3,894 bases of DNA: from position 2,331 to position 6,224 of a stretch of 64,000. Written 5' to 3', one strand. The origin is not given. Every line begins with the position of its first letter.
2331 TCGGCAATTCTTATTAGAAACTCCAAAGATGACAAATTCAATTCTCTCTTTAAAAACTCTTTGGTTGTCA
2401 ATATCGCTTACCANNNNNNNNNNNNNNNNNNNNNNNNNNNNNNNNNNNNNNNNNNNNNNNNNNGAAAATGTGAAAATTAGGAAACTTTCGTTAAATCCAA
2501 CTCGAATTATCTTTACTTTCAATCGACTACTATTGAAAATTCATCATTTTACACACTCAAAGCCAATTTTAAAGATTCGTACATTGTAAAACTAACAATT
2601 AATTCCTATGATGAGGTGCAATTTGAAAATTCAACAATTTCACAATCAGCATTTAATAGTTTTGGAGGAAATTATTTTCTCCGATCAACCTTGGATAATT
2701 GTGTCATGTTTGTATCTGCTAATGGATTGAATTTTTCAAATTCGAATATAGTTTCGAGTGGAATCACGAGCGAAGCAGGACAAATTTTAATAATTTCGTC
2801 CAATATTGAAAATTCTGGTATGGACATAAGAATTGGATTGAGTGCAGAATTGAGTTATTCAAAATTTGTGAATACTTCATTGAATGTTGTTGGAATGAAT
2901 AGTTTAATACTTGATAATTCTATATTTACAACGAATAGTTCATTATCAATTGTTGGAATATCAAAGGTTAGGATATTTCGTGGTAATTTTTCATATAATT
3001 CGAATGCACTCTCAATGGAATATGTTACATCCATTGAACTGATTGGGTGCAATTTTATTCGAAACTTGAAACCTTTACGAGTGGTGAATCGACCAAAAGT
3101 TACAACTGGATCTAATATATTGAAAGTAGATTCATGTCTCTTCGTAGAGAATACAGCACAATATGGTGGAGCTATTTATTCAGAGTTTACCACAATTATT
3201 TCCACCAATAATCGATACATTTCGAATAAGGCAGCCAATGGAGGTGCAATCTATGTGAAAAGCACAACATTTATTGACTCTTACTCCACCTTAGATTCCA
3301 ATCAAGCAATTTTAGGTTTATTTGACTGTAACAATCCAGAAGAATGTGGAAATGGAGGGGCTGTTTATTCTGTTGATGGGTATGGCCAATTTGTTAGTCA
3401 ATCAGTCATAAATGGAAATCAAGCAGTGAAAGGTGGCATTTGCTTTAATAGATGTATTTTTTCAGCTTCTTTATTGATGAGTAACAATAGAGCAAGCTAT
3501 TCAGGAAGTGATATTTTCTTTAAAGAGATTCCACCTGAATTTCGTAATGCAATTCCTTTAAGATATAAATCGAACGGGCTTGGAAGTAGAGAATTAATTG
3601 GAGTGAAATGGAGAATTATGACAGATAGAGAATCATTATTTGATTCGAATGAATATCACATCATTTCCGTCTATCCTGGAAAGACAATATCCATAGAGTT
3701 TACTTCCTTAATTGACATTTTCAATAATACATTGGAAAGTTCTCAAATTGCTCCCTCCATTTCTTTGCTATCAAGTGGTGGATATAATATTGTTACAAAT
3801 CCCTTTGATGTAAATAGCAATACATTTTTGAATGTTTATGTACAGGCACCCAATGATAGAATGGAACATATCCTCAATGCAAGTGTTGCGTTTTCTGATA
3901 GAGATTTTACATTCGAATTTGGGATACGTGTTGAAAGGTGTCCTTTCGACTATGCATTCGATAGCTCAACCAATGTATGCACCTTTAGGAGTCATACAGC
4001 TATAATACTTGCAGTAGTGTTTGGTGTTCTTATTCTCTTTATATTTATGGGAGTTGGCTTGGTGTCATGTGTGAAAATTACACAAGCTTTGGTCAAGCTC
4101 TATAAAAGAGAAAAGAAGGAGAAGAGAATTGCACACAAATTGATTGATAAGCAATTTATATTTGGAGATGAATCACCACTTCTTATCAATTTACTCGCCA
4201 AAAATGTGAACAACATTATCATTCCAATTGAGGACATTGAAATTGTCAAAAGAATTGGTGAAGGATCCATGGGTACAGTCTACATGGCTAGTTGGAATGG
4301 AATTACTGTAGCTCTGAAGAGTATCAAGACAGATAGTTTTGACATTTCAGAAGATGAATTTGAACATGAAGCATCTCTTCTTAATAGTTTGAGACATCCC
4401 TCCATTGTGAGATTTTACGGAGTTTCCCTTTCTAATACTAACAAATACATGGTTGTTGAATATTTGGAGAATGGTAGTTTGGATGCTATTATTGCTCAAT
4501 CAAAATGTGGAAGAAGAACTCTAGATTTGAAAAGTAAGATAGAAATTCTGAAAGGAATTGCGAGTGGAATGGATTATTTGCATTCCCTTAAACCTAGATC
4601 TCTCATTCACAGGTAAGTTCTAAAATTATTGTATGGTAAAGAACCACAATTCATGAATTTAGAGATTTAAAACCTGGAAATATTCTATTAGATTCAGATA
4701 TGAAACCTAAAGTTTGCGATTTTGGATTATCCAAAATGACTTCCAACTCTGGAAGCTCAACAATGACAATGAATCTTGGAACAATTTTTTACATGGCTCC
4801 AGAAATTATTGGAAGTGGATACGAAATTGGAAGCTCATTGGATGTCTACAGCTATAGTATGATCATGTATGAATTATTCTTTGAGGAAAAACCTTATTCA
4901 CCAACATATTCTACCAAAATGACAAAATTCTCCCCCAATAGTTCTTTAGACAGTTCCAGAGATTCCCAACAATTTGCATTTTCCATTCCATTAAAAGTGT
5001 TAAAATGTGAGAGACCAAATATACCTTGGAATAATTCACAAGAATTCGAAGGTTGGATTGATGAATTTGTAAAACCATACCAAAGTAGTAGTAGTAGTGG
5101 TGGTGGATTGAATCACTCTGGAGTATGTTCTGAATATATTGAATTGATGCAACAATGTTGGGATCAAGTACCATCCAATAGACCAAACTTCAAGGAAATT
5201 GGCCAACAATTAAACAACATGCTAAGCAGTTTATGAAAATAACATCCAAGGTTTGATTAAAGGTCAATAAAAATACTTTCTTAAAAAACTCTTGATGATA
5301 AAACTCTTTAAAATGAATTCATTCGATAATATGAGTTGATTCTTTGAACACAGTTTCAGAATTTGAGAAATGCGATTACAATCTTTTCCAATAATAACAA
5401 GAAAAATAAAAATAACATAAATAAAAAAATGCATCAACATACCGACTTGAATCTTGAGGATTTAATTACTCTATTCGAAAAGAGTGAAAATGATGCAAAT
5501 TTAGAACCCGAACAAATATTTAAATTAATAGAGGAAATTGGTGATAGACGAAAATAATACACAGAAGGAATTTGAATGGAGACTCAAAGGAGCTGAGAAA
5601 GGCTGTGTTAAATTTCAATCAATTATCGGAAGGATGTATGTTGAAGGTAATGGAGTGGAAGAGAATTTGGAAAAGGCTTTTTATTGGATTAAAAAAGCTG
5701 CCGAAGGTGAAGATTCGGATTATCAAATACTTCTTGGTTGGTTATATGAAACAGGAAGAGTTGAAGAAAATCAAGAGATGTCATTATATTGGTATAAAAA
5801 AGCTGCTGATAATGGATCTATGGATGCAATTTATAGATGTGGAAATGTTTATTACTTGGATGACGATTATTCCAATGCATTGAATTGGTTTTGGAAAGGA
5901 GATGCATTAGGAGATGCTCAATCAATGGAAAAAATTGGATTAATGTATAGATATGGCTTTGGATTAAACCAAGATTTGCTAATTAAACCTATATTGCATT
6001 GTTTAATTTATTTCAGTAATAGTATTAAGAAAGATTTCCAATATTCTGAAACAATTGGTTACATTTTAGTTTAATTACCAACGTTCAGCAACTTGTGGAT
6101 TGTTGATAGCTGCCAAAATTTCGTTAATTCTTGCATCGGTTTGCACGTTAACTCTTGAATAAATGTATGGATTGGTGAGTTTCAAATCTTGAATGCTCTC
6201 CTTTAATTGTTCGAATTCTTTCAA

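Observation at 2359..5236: Telomere-proximal receptor kinase with chlamydial Pmp-type repeats and an unresolved 5' end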

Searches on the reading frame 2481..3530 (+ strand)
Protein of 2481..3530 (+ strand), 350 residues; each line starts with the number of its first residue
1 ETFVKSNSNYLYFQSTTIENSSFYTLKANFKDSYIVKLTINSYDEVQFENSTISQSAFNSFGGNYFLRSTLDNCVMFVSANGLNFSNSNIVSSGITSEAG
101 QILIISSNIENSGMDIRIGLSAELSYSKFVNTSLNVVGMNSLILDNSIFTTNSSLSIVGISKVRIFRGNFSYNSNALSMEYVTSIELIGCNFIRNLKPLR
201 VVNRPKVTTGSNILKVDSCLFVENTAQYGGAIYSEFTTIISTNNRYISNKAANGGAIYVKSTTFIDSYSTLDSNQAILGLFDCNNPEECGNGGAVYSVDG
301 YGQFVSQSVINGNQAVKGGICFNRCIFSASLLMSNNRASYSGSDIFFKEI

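Call 57: predict_structure(alignment_id=A3)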
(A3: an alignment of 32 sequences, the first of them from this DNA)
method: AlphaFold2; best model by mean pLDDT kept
length: 350 residues; sequences in the alignment: 32
mean_pLDDT: 69.4   pTM: 0.75
mean pLDDT of the five models: 69.4, 68.5, 67.4, 67.2, 66.6
residues with pLDDT >= 90: 126; 70-90: 59; 50-70: 34; < 50: 131
segments of 3 or more residues with pLDDT < 50: 1-45, 47-64, 69-74, 79-93, 114-137, 157-178
pLDDT, mean of each block of 10 residues (from residue 1): 33 41 44 45 45 38 47 49 43 57 83 50 36 47 89 55 32 45 87 90 69 93 95 94 98 96 96 95 84 95 91 97 90 95 84
secondary structure, 60 per line:
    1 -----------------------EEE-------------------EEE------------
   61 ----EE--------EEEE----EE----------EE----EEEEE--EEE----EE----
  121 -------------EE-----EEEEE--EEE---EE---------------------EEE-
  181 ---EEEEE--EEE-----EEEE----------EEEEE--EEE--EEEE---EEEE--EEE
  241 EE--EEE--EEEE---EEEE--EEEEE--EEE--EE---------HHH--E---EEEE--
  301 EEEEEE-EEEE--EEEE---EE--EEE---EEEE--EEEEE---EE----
elements in order: E24-26 E46-48 E75-78 E101-105 E108-110 E141-145 E148-150 E177-179 E184-188 E191-193 E199-202 E213-217 E220-222 E225-228 E232-235 E238-242 E245-247 E250-253 E257-260 E263-267 E270-272 E295-298 E301-306 E308-311 E314-317 E325-327 E331-334 E337-341

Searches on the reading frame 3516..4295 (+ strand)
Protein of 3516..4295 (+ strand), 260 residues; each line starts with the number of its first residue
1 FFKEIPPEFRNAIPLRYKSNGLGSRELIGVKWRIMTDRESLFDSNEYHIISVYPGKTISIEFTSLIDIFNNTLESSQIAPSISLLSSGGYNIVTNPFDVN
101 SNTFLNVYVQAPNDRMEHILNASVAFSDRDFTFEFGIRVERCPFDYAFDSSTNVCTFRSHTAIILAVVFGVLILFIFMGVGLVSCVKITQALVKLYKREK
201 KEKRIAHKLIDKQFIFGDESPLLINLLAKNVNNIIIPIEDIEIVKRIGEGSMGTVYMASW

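Call 56: find_related_loci(query=window:3516-4295:+, collection=metagenome_contigs, flank=5000)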
Query seq(260 aa) (260 aa) in metagenome_contigs; peptide patterns used: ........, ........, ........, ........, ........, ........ (x = any residue, [..] = any of these).
599 stretches matched a pattern, but none encodes a relative of the query by tblastn (E <= 1e-3).

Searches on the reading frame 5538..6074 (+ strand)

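Call 40: search_protein_families(library=pfam, proteins=[window:5538-6074:+], max_evalue=0.0001)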
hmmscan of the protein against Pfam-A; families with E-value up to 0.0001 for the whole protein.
window:5538-6074:+ (178 aa): 1 family
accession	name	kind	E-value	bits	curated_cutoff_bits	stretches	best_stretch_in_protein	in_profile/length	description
PF08238.18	Sel1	-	5.8e-17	61.9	30.7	2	62-94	3-36/36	Sel1 repeat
